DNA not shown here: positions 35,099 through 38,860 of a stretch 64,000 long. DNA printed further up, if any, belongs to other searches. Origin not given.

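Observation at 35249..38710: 1153-aa secreted protein with C-terminal SLT-like lytic transglycosylase motif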

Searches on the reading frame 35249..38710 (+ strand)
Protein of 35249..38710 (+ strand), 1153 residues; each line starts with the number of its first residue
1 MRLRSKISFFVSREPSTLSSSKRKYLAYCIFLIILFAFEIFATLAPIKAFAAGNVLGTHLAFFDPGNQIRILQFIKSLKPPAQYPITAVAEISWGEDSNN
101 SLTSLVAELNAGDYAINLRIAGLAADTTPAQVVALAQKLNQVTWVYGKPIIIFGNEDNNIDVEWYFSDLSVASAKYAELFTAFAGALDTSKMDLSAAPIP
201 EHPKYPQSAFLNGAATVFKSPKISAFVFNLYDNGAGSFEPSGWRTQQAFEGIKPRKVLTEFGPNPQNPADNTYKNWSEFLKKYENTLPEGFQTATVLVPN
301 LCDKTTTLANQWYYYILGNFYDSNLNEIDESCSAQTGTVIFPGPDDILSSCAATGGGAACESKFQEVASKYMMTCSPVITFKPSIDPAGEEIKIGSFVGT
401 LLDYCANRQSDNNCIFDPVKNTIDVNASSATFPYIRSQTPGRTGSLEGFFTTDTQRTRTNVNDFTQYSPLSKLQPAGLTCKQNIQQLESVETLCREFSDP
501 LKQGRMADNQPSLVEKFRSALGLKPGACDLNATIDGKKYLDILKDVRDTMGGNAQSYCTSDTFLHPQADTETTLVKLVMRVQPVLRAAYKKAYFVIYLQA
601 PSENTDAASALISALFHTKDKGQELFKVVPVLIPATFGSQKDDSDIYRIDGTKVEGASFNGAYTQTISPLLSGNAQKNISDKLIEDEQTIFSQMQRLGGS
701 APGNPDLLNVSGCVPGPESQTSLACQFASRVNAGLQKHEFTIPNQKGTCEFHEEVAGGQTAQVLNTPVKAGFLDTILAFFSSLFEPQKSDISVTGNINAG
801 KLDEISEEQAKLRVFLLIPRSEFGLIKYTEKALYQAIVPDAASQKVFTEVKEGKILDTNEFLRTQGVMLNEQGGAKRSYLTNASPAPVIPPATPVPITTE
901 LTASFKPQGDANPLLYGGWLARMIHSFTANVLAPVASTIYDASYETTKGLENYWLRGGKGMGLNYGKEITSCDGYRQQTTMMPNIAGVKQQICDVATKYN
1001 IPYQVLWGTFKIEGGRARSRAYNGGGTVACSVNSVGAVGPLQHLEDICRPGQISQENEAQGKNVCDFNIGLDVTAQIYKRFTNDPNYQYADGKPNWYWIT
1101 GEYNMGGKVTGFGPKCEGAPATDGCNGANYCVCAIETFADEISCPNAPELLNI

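Call 4: search_protein_families(library=pfam, proteins=[window:35249-38710:+], max_evalue=0.1)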
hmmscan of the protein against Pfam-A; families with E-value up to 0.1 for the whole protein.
window:35249-38710:+ (1153 aa): 0 families

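Call 5: search_solved_structures(query=window:35249-38710:+, max_evalue=1, show_alignments=2)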
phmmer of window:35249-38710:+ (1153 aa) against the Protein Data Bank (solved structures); distinct sequences matched with E-value up to 1: 0.

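Call 7: find_homologous_proteins(query=window:35249-38710:+)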
Query window:35249-38710:+ (1153 aa): 1 proteins with E <= 0.001 among 8000 candidates.
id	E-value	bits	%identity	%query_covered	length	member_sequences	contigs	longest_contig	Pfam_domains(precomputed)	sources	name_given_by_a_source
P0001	0.0e+0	1960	74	99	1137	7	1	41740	-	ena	-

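Call 11: search_protein_families(library=pfam, proteins=[P0001], max_evalue=10)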
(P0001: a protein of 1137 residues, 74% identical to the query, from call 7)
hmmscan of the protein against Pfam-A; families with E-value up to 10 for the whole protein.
P0001 (1137 aa): 1 family
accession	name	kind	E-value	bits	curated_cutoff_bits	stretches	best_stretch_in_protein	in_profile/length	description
PF05225.22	HTH_psq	-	0.064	13.4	20.4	1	966-983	19-36/45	helix-turn-helix, Psq domain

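Call 14: find_encoding_contigs(protein=P0001, flank=10000, max_places=4)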
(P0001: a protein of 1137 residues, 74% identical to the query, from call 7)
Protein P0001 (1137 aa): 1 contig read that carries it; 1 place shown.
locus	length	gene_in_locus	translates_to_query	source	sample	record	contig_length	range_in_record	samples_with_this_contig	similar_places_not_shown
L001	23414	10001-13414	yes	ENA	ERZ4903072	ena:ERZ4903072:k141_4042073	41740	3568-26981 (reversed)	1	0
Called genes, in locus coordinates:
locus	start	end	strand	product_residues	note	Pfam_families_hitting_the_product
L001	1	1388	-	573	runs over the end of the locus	-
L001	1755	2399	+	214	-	-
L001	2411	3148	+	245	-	PF08843:AbiEii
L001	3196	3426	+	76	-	-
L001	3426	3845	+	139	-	PF01850:PIN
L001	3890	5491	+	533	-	-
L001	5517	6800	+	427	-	-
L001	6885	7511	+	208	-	-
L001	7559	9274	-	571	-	-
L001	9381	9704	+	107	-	PF04365:BrnT_toxin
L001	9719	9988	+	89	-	PF12441:CopG_antitoxin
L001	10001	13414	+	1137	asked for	-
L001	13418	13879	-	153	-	PF18895:T4SS_pilin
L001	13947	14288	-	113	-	PF18895:T4SS_pilin (faint)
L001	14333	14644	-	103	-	-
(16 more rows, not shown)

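Call 28: search_protein_representatives(alignment_id=A1)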
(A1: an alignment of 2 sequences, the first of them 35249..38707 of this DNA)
Query: 2 sequences, 1172 profile positions. Proteins with E-value up to 0.001 (for the whole library): 98; up to 1e-10: 58; up to 1e-30: 15. The best 98 are listed.
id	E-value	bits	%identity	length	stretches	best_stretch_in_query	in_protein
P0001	0.0e+00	2567.9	-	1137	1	29-1164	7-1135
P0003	2.6e-164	565.1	-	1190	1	28-961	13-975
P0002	1.0e-127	443.9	-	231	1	924-1172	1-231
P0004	1.0e-95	337.9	-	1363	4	910-1157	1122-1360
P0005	6.1e-89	315.5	-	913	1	338-1138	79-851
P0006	5.2e-88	312.4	-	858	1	339-1164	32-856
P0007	3.9e-79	283.0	-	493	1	26-495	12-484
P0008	1.4e-60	221.6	-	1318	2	27-604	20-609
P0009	2.4e-57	210.8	-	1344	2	51-645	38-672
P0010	2.3e-48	181.1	-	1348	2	39-605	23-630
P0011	6.2e-44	166.4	-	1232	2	32-645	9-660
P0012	7.2e-36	139.7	-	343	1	30-337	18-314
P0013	1.3e-35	138.9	-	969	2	18-497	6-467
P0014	3.8e-35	137.3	-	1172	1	116-1153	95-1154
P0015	1.6e-31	125.3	-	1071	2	908-1160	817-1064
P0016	5.8e-26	106.9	-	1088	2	863-1157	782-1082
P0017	9.9e-25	102.8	-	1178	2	410-1158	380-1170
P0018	5.8e-21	90.3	-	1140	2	933-1164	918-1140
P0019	6.0e-21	90.3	-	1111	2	858-1157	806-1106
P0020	9.5e-20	86.3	-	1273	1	918-1157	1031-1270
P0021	1.5e-19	85.6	-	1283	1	56-731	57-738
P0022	3.3e-19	84.5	-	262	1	969-1163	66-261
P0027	9.2e-17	76.4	-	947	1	971-1157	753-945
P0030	1.8e-16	75.5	-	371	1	807-1154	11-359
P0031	3.7e-16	74.4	-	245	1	971-1160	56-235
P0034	1.6e-15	72.3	-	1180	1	968-1167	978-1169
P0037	4.9e-15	70.7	-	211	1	971-1163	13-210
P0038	8.6e-15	69.9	-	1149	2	913-1158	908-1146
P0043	7.5e-14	66.8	-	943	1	924-1158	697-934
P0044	1.6e-13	65.7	-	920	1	936-1166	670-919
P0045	1.7e-13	65.6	-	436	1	973-1157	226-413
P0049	2.3e-12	61.9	-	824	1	895-1163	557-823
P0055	1.0e-11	59.7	-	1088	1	967-1160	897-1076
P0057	2.2e-11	58.6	-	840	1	962-1153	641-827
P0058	3.6e-11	57.9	-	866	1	944-1155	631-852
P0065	1.3e-09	52.7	-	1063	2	976-1162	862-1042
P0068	2.1e-09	52.1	-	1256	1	970-1049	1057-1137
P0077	1.5e-07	45.9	-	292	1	990-1160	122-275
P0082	7.4e-07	43.6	-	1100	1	913-1158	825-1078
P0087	1.0e-05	39.9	-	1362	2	980-1126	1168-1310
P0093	8.0e-05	36.9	-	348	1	980-1159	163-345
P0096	2.3e-04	35.3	-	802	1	974-1159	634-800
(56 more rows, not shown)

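Call 51: find_related_loci(query=A1, collection=genome_contigs, flank=10000)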
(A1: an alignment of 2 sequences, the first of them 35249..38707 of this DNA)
Query A1 (1153 aa) in genome_contigs; peptide patterns used: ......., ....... (x = any residue, [..] = any of these).
69 stretches matched a pattern, but none encodes a relative of the query by tblastn (E <= 1e-3).

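Call 55: find_encoding_contigs(protein=P0004, flank=10000, max_places=2)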
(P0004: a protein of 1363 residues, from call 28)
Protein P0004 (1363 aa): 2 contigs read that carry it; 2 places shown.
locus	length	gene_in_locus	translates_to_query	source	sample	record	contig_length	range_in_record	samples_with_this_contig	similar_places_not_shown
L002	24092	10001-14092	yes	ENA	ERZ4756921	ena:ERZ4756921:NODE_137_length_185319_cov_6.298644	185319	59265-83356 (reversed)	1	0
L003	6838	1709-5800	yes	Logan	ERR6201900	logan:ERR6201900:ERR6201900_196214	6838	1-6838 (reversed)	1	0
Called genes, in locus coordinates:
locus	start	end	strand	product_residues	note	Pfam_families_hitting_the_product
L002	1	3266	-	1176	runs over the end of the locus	PF01551:Peptidase_M23 (faint)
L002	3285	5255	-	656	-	-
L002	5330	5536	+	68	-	-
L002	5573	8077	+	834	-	-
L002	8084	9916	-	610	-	-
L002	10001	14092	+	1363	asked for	-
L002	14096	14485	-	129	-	PF18895:T4SS_pilin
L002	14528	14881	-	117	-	PF18895:T4SS_pilin (weak)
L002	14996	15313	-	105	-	-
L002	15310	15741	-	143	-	-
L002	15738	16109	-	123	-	PF18895:T4SS_pilin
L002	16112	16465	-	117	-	PF18895:T4SS_pilin (weak)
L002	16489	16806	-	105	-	PF18895:T4SS_pilin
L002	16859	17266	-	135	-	-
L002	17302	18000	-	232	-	PF04350:PilO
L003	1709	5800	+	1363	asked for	-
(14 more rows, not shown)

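Call 56: find_encoding_contigs(protein=P0003, flank=10000, max_places=2)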
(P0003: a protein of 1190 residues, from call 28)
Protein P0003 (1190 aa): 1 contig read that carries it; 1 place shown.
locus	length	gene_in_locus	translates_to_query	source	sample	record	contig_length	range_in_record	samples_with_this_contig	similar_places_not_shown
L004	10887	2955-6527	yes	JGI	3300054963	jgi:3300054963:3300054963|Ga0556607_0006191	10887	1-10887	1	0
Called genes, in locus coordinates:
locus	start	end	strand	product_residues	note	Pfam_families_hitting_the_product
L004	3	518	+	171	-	?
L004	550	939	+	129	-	PF01687:Flavokinase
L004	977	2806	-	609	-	-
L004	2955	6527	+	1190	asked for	-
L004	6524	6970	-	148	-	PF18895:T4SS_pilin (weak)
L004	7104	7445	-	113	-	PF18895:T4SS_pilin (faint)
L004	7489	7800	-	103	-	-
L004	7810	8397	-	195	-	PF18895:T4SS_pilin (weak)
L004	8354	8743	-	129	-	PF18895:T4SS_pilin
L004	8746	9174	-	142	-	-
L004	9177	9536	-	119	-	PF18895:T4SS_pilin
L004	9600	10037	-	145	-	-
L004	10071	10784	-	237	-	PF04350:PilO (weak)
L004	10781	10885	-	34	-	?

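Call 57: find_encoding_contigs(protein=P0014, flank=10000, max_places=1)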
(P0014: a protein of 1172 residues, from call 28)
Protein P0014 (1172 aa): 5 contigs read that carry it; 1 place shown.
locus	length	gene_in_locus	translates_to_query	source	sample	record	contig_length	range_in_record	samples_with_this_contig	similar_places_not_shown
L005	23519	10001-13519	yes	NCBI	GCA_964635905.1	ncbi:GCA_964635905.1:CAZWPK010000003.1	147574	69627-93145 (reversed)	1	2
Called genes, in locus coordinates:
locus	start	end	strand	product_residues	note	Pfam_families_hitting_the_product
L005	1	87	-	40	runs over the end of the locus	-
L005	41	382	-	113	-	-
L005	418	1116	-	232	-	PF01255:Prenyltransf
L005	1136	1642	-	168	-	PF00293:NUDIX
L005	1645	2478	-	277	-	PF00696:AA_kinase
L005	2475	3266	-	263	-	-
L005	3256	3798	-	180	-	PF00293:NUDIX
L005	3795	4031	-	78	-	-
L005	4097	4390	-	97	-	-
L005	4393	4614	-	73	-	-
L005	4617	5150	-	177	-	PF07638:Sigma70_ECF (weak), PF04542:Sigma70_r2, PF08281:Sigma70_r4_2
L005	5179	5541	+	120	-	PF18895:T4SS_pilin (weak)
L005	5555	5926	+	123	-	PF18895:T4SS_pilin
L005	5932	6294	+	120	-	-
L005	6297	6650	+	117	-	PF18895:T4SS_pilin (weak)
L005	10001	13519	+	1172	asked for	-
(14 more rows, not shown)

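Call 58: find_encoding_contigs(protein=P0015, flank=10000, max_places=1)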
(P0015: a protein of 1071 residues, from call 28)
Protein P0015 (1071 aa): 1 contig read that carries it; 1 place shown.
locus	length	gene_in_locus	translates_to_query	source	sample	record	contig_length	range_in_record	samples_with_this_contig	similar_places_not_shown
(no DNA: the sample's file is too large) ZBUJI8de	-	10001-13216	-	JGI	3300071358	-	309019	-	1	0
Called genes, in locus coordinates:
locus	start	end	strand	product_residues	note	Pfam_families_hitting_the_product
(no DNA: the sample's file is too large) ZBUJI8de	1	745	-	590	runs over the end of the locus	PF08486:SpoIID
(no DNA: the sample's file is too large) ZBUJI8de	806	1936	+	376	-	-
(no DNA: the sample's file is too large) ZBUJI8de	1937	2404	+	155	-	PF18895:T4SS_pilin (weak)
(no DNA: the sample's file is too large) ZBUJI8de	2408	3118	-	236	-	PF01255:Prenyltransf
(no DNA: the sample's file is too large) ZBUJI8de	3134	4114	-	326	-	PF22700:MVD-like_N, PF00288:GHMP_kinases_N (weak), PF18376:MDD_C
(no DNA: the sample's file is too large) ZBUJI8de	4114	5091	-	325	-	PF00288:GHMP_kinases_N, PF08544:GHMP_kinases_C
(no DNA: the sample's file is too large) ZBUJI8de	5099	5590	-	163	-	-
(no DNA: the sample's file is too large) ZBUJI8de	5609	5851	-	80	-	-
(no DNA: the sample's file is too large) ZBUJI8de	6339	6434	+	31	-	-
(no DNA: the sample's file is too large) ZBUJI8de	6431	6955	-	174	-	PF07638:Sigma70_ECF (weak), PF04542:Sigma70_r2, PF08281:Sigma70_r4_2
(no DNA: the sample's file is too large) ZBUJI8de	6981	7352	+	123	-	PF18895:T4SS_pilin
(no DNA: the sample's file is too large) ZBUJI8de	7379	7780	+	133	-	PF18895:T4SS_pilin (weak)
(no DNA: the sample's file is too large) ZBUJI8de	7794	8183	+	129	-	PF18895:T4SS_pilin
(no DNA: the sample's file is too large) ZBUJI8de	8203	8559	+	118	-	PF18895:T4SS_pilin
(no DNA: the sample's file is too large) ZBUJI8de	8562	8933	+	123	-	PF18895:T4SS_pilin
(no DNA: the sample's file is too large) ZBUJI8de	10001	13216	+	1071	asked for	-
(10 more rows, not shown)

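Call 59: find_encoding_contigs(protein=P0034, flank=10000, max_places=1)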
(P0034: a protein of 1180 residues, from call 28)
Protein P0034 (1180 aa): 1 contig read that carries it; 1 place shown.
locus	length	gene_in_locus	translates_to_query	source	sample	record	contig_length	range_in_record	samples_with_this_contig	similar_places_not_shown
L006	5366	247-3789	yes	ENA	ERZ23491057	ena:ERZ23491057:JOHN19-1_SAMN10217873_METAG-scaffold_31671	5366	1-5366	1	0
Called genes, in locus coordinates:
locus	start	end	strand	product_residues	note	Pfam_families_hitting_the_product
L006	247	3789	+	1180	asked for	PF00150:Cellulase (faint)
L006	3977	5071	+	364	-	PF02661:Fic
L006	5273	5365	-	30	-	?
